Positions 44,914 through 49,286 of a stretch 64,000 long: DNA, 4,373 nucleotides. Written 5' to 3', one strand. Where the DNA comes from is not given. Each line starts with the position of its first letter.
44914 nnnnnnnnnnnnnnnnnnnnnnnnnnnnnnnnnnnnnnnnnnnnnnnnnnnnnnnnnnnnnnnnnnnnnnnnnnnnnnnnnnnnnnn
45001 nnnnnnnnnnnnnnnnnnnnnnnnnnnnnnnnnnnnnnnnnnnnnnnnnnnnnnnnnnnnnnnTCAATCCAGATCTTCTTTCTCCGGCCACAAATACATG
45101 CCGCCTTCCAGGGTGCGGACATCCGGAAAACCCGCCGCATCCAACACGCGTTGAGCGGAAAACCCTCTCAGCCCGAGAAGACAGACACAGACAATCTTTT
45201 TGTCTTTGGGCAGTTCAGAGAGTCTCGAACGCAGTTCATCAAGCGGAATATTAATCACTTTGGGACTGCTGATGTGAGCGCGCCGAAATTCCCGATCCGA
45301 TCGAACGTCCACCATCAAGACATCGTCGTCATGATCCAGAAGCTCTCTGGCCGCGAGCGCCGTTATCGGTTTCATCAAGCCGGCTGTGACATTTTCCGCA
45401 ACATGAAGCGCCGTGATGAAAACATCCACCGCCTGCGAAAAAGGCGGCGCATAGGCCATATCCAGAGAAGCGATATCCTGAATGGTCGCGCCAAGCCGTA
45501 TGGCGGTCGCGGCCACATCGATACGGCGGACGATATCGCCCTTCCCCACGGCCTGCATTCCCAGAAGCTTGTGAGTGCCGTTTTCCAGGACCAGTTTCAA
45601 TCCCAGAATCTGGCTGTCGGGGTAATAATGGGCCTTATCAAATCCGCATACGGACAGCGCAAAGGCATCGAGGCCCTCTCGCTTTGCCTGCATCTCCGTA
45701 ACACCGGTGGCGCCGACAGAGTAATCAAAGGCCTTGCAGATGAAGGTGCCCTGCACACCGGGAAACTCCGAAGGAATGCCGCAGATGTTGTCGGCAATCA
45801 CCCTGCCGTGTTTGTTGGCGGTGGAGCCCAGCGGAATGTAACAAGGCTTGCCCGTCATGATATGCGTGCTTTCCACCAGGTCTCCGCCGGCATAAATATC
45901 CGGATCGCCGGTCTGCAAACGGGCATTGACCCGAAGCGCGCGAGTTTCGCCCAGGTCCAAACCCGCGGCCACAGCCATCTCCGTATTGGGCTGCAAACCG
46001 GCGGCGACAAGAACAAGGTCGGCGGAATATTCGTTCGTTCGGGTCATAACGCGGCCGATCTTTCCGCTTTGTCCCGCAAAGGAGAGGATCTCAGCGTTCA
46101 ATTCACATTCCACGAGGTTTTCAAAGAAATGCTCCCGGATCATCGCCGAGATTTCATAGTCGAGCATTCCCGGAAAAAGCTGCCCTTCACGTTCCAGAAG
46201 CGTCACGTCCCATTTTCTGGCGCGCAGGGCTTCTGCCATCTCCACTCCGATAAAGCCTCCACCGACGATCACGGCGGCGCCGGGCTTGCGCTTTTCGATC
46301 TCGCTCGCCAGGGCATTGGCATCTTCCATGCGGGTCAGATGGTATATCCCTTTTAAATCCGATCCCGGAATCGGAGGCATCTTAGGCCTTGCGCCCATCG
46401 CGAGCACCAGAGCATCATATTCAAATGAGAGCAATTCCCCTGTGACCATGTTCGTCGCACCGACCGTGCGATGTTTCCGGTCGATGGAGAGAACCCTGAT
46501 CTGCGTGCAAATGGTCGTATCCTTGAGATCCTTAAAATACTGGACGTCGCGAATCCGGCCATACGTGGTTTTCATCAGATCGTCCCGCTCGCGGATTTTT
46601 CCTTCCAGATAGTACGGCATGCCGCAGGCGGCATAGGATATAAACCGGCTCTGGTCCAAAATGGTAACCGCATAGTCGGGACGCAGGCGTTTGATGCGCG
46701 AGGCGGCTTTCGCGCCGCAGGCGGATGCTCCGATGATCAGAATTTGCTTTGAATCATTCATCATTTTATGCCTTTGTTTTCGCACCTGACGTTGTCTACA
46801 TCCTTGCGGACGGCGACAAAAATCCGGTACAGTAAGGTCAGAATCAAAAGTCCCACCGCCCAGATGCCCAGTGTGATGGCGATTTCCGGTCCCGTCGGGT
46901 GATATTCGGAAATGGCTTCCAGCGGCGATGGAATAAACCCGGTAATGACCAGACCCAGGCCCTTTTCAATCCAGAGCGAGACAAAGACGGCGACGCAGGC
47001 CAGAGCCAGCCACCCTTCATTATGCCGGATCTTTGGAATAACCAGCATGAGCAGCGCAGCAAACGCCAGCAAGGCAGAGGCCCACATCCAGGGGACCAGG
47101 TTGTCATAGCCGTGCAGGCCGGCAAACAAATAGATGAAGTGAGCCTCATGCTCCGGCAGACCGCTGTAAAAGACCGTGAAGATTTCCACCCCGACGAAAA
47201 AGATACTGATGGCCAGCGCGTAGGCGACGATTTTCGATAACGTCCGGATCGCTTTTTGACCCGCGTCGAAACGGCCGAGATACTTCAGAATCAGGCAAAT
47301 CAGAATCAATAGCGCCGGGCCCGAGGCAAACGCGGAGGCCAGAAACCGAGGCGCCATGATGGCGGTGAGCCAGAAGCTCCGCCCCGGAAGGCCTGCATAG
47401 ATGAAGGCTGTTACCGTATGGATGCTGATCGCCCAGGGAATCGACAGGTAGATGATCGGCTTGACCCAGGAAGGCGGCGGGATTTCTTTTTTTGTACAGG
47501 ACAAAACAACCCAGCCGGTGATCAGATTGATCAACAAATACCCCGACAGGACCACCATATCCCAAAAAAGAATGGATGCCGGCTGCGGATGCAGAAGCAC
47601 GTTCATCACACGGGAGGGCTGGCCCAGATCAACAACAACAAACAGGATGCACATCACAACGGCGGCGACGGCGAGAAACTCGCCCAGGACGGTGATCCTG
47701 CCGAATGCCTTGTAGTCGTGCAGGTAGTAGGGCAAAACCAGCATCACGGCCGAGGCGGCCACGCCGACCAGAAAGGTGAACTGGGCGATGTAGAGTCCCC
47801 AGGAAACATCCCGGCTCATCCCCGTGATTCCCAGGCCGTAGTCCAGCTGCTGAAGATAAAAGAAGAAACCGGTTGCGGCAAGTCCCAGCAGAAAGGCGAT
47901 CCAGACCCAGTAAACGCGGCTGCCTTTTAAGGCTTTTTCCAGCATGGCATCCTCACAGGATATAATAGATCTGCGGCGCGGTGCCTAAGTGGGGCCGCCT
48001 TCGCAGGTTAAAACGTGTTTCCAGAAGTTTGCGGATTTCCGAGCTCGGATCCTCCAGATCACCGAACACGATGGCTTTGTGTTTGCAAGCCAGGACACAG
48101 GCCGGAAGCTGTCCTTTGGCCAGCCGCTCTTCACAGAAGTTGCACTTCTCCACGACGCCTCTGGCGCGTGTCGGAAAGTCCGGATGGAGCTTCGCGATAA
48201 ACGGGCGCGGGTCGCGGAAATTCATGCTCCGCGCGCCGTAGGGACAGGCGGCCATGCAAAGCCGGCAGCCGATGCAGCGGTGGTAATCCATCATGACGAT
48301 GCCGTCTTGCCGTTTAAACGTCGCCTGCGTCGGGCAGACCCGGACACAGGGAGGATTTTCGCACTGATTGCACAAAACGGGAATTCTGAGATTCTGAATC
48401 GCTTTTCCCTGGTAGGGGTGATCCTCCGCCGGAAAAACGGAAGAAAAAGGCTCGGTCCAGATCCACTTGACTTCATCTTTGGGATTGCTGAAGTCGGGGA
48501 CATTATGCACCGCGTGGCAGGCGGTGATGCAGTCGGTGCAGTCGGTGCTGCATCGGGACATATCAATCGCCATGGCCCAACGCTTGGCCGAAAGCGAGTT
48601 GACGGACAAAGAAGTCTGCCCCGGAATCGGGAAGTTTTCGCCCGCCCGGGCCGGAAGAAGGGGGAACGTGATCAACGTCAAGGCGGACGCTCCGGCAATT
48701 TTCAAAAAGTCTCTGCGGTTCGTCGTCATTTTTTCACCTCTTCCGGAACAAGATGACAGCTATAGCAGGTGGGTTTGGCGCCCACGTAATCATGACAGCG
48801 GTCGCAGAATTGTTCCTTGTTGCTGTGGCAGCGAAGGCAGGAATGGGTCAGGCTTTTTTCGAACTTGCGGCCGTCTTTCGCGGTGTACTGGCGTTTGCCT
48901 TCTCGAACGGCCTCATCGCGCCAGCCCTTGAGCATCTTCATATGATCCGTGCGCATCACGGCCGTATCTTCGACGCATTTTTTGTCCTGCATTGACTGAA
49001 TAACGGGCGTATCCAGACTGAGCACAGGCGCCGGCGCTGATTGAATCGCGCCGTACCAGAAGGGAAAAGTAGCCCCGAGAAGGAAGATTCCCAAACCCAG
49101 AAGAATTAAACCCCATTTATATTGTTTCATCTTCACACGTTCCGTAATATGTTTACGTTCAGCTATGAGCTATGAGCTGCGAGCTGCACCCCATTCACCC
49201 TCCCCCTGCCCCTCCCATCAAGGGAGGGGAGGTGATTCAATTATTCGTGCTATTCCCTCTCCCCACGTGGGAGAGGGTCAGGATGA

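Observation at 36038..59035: Candidate new system: a complete dsr operon continuous with an Xsc/AckA organosulfonate-desulfonation module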

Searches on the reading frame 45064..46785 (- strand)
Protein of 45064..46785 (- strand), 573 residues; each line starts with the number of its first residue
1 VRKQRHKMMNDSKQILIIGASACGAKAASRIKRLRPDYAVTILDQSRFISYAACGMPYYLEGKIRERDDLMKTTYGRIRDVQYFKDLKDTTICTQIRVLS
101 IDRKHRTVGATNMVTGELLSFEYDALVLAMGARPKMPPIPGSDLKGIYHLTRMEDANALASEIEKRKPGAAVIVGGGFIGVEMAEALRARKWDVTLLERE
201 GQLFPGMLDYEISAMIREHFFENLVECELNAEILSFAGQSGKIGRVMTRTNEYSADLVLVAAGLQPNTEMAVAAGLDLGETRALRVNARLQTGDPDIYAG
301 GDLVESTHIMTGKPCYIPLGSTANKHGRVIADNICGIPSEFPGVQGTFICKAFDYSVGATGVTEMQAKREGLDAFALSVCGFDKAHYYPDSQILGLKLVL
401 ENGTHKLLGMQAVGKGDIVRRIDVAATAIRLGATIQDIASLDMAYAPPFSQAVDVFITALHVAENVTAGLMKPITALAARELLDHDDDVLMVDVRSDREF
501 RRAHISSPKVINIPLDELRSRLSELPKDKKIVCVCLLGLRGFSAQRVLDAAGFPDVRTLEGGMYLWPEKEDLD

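Call 4: search_protein_families(library=pfam, proteins=[window:45064-46785:-])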
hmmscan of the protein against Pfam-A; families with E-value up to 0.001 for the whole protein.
window:45064-46785:- (573 aa): 8 families
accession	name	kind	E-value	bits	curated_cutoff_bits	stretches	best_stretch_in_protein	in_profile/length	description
PF07992.20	Pyr_redox_2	-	2.5e-54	185.1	26.1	1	14-306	2-278/291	Pyridine nucleotide-disulphide oxidoreductase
PF02852.28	Pyr_redox_dim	-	1.1e-17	64.7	25.3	1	350-453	4-106/110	Pyridine nucleotide-disulphide oxidoreductase, dimerisation domain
PF00070.33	Pyr_redox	-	2.1e-15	57.5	22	1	171-243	2-74/82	Pyridine nucleotide-disulphide oxidoreductase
PF00581.25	Rhodanese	-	3.1e-14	53.7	22.2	1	480-566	6-99/102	Rhodanese-like domain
PF01266.30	DAO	-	7.9e-08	32.6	27.9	1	172-200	3-31/353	FAD dependent oxidoreductase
PF13738.12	Pyr_redox_3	-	8.3e-07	29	30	1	91-288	97-291/305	Pyridine nucleotide-disulphide oxidoreductase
PF13450.12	NAD_binding_8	-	8.4e-07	29.6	21.9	0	173-206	1-34/68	NAD(P)-binding Rossmann-like domain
PF03486.20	HI0933_like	-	0.00049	20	50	0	198-264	96-164/244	HI0933-like protein Rossmann domain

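Call 5: search_protein_families(library=ncbifam, proteins=[window:45064-46785:-], max_evalue=0.00001)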
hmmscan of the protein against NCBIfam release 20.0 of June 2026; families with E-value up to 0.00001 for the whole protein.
window:45064-46785:- (573 aa): 52 families (the best 25 are shown)
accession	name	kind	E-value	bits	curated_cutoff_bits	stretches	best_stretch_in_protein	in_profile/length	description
TIGR03385.1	CoA_CoA_reduc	equivalog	2.5e-121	405.5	578.8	1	14-457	1-436/439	CoA-disulfide reductase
NF007123.0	PRK09564.1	equivalog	8.6e-106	354.3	458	1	14-464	2-440/444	CoA-disulfide reductase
NF046103.1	NOXase_Strep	equivalog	4.6e-71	240.1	600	1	15-454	2-432/442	H2O-forming NADH oxidase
NF010037.0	PRK13512.1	equivalog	7.5e-71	239.3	394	1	13-455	2-429/438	CoA-disulfide reductase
TIGR02374.1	nitri_red_nirB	equivalog_domain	1.8e-38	132.5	578.35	1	17-360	3-328/794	nitrite reductase large subunit NirB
NF045765.1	PhenlGlyoxDHPadH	equivalog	9.3e-37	126.9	475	1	14-339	4-312/416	NADH-dependent phenylglyoxylate dehydrogenase subunit epsilon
TIGR02053.1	MerA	equivalog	5.3e-36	124.6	454.45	1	118-444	125-438/465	mercury(II) reductase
NF003437.0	PRK04965.1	equivalog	6e-34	117.7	392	1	12-305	2-276/378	NADH:flavorubredoxin reductase NorW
TIGR01350.1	lipoamide_DH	equivalog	1.2e-31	110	408.8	1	120-444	129-439/461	dihydrolipoyl dehydrogenase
NF042949.2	3PPDioc_HcaD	equivalog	4.1e-29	101.5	450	1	13-339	2-310/386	3-phenylpropionate/cinnamic acid dioxygenase ferredoxin--NAD(+) reductase subunit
NF041682.1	ant_diox_AndAa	equivalog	1.1e-26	93.5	650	1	13-343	4-318/406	anthranilate 1,2-dioxygenase system ferredoxin--NAD(+) reductase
NF004943.0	PRK06292.2-1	equivalog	6.7e-25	87.8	432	1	113-443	122-439/456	dihydrolipoyl dehydrogenase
NF041853.1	hythiocyan_redase_MerA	equivalog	2.5e-24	86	650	1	120-414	119-397/440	hypothiocyanous acid reductase MerA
NF003585.0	PRK05249.1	equivalog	2.8e-23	82.3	465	1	119-435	135-433/464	Si-specific NAD(P)(+) transhydrogenase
NF011565.0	PRK14989.1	subfamily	1.8e-22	79.2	883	1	86-364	70-337/847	nitrite reductase large subunit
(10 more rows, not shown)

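Call 43: search_solved_structures(query=window:45064-46785:-, max_evalue=1e-40)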
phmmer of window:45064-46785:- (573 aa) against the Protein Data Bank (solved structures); distinct sequences matched with E-value up to 1e-40: 30.
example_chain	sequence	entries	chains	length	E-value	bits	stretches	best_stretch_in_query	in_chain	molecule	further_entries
6pfz_D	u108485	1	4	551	2.2e-149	501.4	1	15-566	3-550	NADH oxidase (NoxA-3)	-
3iwa_A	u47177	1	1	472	3.2e-110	372.2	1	13-469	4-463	FAD-dependent pyridine nucleotide-disulphide oxidoreductase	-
3icr_A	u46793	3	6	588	1.8e-102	346.6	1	12-566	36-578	Coenzyme A-Disulfide Reductase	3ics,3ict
3nta_A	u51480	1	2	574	1.5e-99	337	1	13-563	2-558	FAD-dependent pyridine nucleotide-disulphide oxidoreductase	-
4ocg_A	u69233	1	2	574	2.2e-98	333.2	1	13-563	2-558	FAD-dependent pyridine nucleotide-disulphide oxidoreductase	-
3ntd_A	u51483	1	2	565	3.7e-98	332.4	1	13-562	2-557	FAD-dependent pyridine nucleotide-disulphide oxidoreductase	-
3nt6_A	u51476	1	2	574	9.2e-97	327.8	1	13-563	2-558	FAD-dependent pyridine nucleotide-disulphide oxidoreductase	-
6ruz_A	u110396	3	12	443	2.8e-90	306.4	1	13-460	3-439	NADH oxidase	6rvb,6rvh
8a56_A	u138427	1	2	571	6e-89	302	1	14-566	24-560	Coenzyme A-persulfide reductase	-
4fx9_A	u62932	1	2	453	9e-89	301.4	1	10-461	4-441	Coenzyme A disulfide reductase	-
3kd9_A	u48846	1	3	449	2.2e-88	300.1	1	13-461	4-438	Coenzyme A disulfide reductase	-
5l1n_A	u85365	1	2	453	1.6e-87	297.2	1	10-461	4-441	Coenzyme A disulfide reductase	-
3cgb_A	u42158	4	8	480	2.2e-68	234.1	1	13-456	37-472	Pyridine nucleotide-disulfide oxidoreductase, class I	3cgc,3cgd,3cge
1nhr_A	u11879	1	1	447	3.9e-57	197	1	14-459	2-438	NADH PEROXIDASE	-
1joa_A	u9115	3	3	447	5.3e-57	196.5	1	14-459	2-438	NADH PEROXIDASE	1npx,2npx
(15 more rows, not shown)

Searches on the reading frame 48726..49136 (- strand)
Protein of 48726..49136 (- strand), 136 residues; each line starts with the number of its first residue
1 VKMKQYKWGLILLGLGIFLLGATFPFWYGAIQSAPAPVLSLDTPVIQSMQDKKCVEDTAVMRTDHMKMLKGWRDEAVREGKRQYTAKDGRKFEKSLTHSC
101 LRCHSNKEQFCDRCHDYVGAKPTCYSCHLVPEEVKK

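Call 3: search_protein_families(library=pfam, proteins=[window:48726-49136:-])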
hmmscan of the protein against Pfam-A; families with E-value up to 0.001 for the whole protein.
window:48726-49136:- (136 aa): 0 families

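Call 76: search_protein_families(library=ncbifam, max_evalue=1e-10, proteins=[window:48726-49136:-])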
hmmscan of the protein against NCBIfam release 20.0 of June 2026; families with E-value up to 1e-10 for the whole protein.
window:48726-49136:- (136 aa): 1 family
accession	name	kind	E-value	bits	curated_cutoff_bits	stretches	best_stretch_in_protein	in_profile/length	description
NF038038.1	cytoc_DsrJ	equivalog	2.3e-45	153.8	100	1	6-128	2-121/121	sulfate reduction electron transfer complex DsrMKJOP subunit DsrJ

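Call 77: search_protein_families(library=pfam, max_evalue=1, proteins=[window:48726-49136:-])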
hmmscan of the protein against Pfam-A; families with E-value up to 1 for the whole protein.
window:48726-49136:- (136 aa): 1 family
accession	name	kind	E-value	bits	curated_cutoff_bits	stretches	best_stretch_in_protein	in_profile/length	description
PF18917.5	LiaI-LiaF-like_TM1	-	0.031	14.8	27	1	8-29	3-24/42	LiaI-LiaF-like transmembrane region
